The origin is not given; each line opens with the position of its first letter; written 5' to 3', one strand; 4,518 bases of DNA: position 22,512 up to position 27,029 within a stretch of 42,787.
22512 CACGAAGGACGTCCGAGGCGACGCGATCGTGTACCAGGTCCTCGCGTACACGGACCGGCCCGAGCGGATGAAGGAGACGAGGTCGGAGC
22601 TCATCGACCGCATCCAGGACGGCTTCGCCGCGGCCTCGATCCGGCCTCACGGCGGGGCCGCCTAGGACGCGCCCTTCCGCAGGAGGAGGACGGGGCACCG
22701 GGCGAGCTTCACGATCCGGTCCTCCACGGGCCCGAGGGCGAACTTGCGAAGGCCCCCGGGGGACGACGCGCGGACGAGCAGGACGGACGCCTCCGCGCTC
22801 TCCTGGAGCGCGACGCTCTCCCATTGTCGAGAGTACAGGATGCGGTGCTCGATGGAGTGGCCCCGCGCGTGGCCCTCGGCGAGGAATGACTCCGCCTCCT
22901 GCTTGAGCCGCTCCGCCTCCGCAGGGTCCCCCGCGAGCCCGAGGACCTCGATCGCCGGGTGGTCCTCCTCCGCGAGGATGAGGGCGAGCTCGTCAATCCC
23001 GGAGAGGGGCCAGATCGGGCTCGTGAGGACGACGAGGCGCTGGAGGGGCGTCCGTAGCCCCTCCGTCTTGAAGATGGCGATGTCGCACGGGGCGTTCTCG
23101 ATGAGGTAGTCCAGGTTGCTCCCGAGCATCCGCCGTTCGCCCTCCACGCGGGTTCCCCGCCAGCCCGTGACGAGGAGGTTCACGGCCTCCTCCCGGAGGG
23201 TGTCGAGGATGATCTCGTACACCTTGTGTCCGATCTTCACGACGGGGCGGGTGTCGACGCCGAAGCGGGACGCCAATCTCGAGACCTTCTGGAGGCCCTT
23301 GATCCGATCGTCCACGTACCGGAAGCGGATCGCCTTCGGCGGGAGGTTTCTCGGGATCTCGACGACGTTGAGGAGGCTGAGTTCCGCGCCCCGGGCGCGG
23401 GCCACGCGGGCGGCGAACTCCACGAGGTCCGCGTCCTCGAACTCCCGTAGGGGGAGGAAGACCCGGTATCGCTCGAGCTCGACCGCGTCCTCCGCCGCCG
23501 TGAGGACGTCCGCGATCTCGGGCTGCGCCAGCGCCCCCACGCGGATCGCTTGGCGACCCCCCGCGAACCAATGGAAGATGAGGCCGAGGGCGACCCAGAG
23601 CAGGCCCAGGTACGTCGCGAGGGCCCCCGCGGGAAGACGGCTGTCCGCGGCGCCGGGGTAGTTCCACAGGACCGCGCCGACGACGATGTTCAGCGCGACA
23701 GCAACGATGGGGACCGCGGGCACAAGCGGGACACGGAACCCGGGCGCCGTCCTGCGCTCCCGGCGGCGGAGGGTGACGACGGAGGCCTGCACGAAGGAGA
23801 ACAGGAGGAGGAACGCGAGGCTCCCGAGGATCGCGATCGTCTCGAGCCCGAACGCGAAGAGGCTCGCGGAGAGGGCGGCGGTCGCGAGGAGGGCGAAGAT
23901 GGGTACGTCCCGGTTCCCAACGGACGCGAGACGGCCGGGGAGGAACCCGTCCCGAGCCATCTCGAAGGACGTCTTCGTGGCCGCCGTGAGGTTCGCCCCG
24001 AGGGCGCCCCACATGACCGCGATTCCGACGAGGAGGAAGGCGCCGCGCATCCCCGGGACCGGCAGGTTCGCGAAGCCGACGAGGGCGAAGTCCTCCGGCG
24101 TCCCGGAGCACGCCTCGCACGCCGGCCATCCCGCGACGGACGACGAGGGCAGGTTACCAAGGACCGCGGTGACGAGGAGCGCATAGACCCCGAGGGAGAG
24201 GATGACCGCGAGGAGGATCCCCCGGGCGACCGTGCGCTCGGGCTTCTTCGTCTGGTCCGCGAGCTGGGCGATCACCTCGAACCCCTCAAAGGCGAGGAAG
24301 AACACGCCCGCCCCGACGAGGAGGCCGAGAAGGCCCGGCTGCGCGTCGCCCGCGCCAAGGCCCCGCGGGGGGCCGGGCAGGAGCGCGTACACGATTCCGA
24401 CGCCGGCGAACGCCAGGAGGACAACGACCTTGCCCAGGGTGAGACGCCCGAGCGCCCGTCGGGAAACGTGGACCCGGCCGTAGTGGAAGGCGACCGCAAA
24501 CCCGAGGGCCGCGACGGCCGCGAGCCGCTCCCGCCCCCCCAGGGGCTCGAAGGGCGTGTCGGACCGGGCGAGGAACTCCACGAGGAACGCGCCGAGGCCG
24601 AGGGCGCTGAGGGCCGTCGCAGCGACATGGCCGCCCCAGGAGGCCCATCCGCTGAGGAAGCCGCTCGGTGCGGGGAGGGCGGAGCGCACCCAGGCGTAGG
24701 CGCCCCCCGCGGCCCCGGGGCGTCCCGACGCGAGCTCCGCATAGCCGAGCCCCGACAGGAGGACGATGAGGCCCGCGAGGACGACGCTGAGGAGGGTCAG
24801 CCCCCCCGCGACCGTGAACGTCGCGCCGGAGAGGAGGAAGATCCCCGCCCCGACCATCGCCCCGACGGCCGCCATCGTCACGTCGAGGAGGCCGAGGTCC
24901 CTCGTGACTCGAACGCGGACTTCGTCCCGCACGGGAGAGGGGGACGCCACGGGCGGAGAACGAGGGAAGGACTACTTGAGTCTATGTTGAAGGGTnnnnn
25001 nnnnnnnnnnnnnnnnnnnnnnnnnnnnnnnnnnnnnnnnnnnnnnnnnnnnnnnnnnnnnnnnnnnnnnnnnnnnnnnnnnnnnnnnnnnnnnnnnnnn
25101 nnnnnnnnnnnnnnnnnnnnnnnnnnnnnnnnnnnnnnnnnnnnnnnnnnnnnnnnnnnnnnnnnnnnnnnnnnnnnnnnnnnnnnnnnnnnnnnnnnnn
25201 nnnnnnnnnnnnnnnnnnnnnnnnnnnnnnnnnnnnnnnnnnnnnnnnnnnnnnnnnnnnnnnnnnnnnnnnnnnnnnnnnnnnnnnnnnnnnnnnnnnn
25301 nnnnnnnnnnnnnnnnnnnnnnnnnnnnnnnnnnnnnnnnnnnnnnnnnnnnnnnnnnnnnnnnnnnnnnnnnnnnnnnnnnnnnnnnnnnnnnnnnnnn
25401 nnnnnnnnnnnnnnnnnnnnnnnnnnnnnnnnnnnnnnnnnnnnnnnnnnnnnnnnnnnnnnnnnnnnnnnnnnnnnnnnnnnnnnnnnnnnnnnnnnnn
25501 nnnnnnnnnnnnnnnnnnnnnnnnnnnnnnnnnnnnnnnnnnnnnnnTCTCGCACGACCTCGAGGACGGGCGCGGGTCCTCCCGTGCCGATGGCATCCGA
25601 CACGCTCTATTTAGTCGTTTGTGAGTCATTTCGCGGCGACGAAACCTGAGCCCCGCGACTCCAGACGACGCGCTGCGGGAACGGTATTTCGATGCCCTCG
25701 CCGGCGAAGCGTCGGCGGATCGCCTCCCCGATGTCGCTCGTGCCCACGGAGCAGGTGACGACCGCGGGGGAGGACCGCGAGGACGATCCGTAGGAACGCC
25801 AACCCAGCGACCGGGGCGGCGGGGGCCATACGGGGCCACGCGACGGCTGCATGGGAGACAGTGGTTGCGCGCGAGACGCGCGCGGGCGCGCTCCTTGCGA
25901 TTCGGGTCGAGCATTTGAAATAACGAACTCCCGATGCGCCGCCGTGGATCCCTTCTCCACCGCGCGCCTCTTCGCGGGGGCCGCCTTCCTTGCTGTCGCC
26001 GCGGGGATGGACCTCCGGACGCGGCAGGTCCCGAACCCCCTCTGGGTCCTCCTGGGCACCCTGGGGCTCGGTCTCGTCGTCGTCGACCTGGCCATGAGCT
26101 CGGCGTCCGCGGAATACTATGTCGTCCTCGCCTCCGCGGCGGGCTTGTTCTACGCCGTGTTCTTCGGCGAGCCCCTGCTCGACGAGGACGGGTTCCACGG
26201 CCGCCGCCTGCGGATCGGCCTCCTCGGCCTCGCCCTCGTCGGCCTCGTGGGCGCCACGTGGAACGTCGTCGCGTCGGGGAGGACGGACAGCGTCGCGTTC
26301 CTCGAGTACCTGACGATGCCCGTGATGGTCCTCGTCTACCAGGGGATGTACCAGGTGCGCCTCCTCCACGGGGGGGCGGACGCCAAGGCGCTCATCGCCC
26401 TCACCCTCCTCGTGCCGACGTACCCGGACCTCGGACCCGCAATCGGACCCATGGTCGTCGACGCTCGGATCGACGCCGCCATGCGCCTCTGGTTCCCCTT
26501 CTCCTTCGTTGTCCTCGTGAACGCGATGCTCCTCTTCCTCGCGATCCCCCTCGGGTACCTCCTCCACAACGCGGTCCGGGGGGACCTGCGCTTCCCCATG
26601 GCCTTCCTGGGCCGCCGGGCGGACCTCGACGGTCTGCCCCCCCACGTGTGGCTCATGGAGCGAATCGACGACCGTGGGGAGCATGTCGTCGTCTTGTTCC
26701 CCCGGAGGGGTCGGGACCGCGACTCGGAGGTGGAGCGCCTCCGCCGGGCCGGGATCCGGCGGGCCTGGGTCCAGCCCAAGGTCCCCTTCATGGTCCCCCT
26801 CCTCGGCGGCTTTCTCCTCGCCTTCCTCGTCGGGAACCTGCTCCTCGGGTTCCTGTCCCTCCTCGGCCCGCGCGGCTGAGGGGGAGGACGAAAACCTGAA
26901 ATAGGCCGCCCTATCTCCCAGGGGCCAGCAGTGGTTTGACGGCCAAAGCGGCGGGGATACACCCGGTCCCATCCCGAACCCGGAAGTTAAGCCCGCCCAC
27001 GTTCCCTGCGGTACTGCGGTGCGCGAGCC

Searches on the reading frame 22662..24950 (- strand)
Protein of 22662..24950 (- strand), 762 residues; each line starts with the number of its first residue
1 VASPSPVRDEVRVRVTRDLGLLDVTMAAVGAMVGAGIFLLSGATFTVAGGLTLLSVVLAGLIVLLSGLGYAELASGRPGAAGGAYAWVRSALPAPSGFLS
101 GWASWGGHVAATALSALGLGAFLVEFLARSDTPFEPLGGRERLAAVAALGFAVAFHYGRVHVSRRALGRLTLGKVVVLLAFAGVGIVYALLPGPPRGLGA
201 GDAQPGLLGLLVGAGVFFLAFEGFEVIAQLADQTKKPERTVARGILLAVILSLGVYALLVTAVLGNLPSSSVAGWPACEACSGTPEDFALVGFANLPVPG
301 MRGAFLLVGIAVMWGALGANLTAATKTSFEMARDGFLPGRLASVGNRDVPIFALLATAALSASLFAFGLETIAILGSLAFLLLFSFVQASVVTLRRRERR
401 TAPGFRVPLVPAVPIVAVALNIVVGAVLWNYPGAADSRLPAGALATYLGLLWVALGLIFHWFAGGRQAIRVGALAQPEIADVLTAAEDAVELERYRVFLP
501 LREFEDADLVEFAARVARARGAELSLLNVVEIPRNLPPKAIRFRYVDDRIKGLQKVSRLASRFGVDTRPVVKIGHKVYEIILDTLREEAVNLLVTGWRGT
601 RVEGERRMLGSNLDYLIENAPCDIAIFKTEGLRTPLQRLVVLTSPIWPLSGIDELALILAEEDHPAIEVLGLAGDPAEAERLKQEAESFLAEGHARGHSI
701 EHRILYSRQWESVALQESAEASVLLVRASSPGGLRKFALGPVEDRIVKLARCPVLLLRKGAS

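Call 7: search_protein_families(library=pfam, proteins=[window:22662-24950:-])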
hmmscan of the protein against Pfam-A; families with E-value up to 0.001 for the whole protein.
window:22662-24950:- (762 aa): 3 families
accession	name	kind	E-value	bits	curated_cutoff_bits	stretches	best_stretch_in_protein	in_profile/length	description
PF13520.12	AA_permease_2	-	3.3e-38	132.1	27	1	19-435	1-411/427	Amino acid permease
PF00324.27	AA_permease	-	1.4e-31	110.2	24.6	1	23-463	1-460/470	Amino acid permease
PF00582.32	Usp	-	3.4e-24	86.4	24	2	508-628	17-141/141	Universal stress protein family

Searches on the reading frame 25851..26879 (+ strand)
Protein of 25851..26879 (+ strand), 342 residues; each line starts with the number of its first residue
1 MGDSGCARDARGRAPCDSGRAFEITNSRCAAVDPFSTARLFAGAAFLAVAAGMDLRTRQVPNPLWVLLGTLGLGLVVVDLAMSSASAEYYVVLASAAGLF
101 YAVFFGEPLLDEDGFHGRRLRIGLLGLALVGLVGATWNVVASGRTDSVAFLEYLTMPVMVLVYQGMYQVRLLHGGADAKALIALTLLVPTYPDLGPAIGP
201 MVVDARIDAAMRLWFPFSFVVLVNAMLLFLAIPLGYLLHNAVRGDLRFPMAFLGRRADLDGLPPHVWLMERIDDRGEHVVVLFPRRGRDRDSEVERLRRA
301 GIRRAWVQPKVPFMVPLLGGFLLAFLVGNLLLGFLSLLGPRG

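Call 26: search_protein_families(library=pfam, proteins=[window:25851-26879:+], max_evalue=0.00001)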
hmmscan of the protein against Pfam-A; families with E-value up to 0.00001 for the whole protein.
window:25851-26879:+ (342 aa): 1 family
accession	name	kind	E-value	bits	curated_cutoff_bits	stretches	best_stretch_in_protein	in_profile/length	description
PF06847.16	Arc_PepC_II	-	2.9e-09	37.8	29.9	1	248-329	3-92/93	Archaeal Peptidase A24 C-terminus Type II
